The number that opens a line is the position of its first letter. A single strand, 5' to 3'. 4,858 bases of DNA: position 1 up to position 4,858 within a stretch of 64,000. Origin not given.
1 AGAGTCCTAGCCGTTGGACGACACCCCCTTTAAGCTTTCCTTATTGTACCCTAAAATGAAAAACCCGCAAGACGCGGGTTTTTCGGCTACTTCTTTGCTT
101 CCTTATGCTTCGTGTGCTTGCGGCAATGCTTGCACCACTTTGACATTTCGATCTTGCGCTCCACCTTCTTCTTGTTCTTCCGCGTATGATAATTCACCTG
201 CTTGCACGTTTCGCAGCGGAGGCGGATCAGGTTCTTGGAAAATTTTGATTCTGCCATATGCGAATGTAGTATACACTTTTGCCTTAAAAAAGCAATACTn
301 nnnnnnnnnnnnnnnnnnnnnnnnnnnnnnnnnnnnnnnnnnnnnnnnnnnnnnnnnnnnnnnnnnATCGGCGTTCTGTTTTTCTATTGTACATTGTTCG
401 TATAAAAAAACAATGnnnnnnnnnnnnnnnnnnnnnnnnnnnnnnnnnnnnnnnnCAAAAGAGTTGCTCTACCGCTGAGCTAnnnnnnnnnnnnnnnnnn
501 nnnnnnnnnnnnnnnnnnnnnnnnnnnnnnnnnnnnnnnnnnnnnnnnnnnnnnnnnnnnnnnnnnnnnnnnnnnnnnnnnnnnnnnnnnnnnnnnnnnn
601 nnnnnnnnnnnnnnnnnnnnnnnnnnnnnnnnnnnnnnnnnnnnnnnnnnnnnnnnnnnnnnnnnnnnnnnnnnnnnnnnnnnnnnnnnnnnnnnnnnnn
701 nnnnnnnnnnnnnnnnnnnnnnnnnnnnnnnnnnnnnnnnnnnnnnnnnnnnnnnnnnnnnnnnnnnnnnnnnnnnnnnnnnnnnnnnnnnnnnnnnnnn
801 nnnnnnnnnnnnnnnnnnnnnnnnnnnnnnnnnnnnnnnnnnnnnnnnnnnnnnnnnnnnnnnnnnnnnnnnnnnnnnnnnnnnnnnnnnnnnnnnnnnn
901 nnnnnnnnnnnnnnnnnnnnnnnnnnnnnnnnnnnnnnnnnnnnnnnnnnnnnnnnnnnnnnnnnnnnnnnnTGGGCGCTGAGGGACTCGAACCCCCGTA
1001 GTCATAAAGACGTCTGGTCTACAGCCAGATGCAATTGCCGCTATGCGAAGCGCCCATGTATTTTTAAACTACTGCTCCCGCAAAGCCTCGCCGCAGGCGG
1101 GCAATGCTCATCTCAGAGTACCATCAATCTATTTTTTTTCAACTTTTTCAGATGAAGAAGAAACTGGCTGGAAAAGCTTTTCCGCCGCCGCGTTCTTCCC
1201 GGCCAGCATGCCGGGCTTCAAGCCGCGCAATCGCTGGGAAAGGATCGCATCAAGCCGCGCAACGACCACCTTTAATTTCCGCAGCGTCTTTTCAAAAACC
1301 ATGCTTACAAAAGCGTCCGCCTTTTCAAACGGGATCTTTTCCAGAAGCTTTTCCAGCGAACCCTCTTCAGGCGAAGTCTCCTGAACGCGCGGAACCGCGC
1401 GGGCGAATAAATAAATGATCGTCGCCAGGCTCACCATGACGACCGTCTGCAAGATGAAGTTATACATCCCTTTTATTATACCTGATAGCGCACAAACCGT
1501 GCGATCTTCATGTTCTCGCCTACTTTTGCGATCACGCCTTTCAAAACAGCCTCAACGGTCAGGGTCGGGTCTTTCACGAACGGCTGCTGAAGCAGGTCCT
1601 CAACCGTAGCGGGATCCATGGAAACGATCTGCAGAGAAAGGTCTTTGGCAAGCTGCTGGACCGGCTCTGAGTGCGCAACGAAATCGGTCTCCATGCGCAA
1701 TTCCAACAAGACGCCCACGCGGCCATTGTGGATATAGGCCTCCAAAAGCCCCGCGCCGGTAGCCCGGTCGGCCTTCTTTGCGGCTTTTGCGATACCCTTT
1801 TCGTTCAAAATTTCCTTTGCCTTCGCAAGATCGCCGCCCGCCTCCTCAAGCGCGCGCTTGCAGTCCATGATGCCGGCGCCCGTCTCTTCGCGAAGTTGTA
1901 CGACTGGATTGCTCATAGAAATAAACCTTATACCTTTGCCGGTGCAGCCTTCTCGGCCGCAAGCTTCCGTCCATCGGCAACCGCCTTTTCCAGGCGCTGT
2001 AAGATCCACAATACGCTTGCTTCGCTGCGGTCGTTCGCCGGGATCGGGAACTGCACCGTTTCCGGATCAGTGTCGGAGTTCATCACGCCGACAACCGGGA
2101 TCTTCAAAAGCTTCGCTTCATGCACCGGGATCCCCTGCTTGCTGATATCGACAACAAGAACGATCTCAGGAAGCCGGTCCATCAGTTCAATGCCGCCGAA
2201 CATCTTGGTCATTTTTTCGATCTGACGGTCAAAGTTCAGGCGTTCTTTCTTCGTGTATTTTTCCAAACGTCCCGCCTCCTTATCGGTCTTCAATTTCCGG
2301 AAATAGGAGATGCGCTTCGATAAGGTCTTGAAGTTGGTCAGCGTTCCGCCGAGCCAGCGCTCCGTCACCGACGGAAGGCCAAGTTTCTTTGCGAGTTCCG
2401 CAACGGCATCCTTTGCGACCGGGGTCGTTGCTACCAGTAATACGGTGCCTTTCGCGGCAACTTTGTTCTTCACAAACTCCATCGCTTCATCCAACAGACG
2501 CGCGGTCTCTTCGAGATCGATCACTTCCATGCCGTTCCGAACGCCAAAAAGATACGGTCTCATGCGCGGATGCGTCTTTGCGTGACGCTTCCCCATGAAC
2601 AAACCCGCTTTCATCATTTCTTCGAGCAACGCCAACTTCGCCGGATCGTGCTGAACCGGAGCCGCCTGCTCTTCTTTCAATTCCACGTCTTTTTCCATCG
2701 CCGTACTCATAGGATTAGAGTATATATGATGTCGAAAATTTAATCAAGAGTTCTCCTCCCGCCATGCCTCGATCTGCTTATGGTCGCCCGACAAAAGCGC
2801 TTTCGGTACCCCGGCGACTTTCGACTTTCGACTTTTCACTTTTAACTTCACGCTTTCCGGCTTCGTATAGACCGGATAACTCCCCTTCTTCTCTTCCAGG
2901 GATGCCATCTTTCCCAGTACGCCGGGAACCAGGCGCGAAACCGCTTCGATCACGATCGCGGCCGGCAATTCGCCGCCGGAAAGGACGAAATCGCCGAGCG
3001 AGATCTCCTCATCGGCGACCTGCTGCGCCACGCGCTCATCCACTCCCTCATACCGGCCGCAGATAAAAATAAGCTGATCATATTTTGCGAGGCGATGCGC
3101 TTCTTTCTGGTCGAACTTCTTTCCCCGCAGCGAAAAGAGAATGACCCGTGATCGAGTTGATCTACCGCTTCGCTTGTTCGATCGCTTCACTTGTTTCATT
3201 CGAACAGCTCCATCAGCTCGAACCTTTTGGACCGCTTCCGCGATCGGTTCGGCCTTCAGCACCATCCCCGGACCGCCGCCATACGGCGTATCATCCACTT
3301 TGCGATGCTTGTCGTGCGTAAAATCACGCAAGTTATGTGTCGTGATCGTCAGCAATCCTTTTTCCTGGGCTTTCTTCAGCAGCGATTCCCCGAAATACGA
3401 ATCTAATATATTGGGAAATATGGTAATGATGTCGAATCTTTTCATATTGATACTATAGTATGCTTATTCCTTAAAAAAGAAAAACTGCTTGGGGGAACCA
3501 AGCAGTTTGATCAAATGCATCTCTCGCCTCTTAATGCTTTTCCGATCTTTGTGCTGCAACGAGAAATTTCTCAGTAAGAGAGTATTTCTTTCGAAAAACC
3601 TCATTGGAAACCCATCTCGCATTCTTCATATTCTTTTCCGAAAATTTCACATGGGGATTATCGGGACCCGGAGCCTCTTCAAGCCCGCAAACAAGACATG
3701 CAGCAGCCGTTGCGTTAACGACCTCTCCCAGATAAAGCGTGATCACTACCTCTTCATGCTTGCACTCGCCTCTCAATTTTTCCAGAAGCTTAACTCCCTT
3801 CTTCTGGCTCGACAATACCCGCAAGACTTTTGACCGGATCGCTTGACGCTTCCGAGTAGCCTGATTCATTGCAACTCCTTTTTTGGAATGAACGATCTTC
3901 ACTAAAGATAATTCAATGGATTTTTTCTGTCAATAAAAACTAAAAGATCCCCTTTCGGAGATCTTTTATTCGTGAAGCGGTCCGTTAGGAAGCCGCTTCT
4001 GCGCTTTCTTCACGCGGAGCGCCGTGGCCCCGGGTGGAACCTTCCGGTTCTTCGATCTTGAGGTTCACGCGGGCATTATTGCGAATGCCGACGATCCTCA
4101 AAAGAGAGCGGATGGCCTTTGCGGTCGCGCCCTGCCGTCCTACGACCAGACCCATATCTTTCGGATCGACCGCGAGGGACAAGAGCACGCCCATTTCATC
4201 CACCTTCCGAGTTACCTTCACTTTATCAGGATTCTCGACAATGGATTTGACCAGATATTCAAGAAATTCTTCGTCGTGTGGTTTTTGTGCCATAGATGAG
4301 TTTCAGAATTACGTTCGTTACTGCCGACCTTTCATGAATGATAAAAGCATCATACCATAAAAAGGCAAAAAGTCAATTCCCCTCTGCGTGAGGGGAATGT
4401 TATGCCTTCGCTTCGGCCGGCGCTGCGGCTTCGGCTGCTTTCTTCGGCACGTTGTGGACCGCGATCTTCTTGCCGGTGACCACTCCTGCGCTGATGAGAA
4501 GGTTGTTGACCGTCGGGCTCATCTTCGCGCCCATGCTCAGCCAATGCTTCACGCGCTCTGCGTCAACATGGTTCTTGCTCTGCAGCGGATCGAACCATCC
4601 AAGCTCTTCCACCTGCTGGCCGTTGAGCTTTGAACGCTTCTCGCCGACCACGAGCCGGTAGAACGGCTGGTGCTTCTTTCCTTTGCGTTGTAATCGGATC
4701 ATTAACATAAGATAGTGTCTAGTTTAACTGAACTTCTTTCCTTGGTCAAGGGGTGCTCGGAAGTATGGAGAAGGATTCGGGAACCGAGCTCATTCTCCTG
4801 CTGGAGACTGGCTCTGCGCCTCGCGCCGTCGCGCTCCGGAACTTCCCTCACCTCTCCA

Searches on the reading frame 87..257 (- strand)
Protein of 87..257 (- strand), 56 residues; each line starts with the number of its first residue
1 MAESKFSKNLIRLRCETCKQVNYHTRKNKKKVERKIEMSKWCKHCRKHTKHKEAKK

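Call 10: search_protein_families(library=ncbifam, proteins=[window:87-257:-])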
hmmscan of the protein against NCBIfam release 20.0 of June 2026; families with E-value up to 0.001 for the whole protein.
window:87-257:- (56 aa): 3 families
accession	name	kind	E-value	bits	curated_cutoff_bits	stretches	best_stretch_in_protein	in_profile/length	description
TIGR01023.1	rpmG_bact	equivalog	7.5e-16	58.2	23.95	1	5-55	4-54/56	50S ribosomal protein L33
NF001764.0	PRK00504.1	subfamily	1.1e-15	57.7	40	1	9-55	4-50/50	50S ribosomal protein L33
NF001860.2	PRK00595.1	subfamily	3.6e-13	49.4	50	1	9-55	3-49/49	50S ribosomal protein L33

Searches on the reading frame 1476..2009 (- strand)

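Call 47: search_protein_families(library=pfam, proteins=[window:1476-2009:-], max_evalue=0.01)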
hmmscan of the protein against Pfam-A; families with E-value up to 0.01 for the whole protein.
window:1476-2009:- (177 aa): 3 families
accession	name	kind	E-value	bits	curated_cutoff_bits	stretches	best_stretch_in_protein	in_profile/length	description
PF00889.24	EF_TS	-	6.1e-15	55.8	27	1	99-176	1-76/204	Elongation factor TS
PF25025.1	EF-Ts_N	-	2.8e-05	24.4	33.2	1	36-71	17-53/60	Elongation factor Ts, mitochondrial, N-terminal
PF24767.1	UBA_At5g58720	-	0.0026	18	27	1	51-69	23-41/44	At5g58720 UBA-like domain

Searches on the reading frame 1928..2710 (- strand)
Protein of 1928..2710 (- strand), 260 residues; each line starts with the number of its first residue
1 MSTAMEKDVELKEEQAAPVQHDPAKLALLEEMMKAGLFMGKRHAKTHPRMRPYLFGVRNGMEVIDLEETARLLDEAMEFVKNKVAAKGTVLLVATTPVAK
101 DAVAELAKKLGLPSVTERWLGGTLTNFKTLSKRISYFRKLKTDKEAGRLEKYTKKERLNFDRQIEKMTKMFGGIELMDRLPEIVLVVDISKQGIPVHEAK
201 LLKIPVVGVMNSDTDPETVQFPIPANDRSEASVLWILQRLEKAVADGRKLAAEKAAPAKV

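Call 10: search_protein_families(library=ncbifam, proteins=[window:1928-2710:-])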
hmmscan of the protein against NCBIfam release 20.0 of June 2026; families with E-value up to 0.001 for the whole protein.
window:1928-2710:- (260 aa): 4 families
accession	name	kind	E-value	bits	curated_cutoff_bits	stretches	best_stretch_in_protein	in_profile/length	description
TIGR01011.1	rpsB_bact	equivalog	7.6e-66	221.6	76.3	1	29-249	4-224/225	30S ribosomal protein S2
NF008966.0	PRK12311.1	equivalog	1e-52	179.3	526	1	31-249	10-227/334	30S ribosomal protein S2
NF051451.1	30S_S2_sunset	exception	2.5e-50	171.7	710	1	30-247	7-225/382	30S ribosomal protein S2, sunset domain variant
TIGR01012.1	uS2_euk_arch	equivalog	9.5e-17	61.2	211.5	2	27-127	4-101/196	30S ribosomal protein S2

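Call 64: find_related_loci(query=window:1928-2710:-, collection=metagenome_contigs, flank=4000)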
Query window:1928-2710:- (260 aa) in metagenome_contigs; peptide patterns used: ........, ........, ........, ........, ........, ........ (x = any residue, [..] = any of these).
489 stretches matched a pattern; 66 encode a relative of the query (tblastn E <= 1e-3); 66 distinct loci.
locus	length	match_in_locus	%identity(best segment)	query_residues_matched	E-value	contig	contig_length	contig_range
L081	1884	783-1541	80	1-253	3e-148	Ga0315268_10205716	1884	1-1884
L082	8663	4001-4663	41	29-249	6e-60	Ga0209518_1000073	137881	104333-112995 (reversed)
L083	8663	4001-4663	41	29-249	5e-60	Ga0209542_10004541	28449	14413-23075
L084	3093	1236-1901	41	27-248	4e-60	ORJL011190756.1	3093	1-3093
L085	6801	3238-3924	39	28-256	2e-57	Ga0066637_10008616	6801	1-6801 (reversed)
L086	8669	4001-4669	39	29-251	8e-57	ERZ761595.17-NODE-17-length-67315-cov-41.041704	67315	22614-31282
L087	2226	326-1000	43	29-255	4e-55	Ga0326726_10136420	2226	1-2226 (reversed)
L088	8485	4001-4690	41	29-255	1e-52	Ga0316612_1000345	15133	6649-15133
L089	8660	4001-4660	39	29-248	1e-51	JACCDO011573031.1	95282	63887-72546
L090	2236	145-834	35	26-255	1e-51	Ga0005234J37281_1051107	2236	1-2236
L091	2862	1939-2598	39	29-248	6e-51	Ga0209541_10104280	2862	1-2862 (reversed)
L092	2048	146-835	35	26-255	1e-51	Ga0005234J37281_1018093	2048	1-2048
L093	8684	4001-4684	40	27-254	2e-50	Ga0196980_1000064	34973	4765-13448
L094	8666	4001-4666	38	32-254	8e-51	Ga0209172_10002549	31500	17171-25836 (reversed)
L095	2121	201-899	38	16-251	8e-51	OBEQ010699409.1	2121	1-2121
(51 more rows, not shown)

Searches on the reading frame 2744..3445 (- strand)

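Call 10: search_protein_families(library=ncbifam, proteins=[window:2744-3445:-])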
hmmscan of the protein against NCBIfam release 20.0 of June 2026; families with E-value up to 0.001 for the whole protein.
window:2744-3445:- (233 aa): 2 families
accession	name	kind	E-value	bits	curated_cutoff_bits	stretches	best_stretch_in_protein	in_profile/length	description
NF000648.1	PRK00026.1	equivalog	3.8e-76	255.1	220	1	3-232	2-208/221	tRNA (guanosine(37)-N1)-methyltransferase TrmD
TIGR00088.1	trmD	equivalog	2.3e-72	243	195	1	3-232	2-208/233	tRNA (guanosine(37)-N1)-methyltransferase TrmD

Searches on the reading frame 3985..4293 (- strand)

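Call 29: search_protein_families(library=pfam, proteins=[window:3985-4293:-], max_evalue=0.001)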
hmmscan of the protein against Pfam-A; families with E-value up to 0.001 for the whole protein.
window:3985-4293:- (102 aa): 1 family
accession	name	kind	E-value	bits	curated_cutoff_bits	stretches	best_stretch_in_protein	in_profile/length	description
PF13083.13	KH_KhpA-B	-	2.8e-20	72.4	32.1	1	8-80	1-73/73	KhpA/KhpB, KH domain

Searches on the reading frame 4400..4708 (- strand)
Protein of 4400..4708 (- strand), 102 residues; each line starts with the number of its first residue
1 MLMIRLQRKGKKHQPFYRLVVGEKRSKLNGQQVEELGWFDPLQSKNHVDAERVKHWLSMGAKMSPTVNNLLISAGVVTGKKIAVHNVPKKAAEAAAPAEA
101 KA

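Call 29: search_protein_families(library=pfam, proteins=[window:4400-4708:-], max_evalue=0.001)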
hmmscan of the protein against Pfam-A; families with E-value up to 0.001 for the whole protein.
window:4400-4708:- (102 aa): 1 family
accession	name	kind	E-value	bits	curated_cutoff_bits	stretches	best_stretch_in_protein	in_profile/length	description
PF00886.24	Ribosomal_S16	-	6.4e-19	68.1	27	1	8-64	1-62/62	Ribosomal protein S16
